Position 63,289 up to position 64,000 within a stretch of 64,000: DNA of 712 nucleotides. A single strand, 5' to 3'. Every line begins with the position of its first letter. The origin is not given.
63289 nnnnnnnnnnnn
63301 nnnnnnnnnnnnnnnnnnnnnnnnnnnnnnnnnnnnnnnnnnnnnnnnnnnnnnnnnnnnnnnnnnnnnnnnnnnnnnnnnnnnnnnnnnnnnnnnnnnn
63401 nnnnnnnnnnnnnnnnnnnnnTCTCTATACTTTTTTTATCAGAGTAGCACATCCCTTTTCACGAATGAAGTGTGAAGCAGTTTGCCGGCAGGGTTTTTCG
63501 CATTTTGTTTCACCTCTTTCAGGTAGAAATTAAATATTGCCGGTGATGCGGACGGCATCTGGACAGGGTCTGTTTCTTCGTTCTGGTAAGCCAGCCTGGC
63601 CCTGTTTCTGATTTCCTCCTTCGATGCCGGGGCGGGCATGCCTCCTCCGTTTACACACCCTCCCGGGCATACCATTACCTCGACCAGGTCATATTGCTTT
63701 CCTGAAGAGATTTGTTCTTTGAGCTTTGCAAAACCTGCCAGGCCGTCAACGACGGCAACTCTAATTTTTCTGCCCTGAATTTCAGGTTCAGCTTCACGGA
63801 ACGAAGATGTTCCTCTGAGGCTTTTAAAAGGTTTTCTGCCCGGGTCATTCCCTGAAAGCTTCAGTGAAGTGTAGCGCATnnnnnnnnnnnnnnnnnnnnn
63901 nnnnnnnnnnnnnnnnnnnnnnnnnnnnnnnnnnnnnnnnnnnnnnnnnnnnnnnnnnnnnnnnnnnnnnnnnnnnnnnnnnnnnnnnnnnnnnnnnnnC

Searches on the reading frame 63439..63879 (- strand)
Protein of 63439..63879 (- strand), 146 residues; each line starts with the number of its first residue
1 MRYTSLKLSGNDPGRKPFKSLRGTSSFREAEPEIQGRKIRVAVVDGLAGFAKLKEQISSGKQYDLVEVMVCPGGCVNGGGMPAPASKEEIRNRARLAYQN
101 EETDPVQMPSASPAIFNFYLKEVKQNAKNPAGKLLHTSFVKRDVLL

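Call 3: search_protein_families(library=pfam, proteins=[window:63439-63879:-], max_evalue=0.01)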
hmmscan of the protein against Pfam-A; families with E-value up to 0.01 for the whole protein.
window:63439-63879:- (146 aa): 2 families
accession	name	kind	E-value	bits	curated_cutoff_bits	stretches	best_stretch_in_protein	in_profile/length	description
PF02906.19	Fe_hyd_lg_C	-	9.1e-15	55.4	22.1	1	25-79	190-245/245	Iron only hydrogenase large subunit, C-terminal domain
PF02256.22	Fe_hyd_SSU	-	0.006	17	24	1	88-142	2-56/56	Iron hydrogenase small subunit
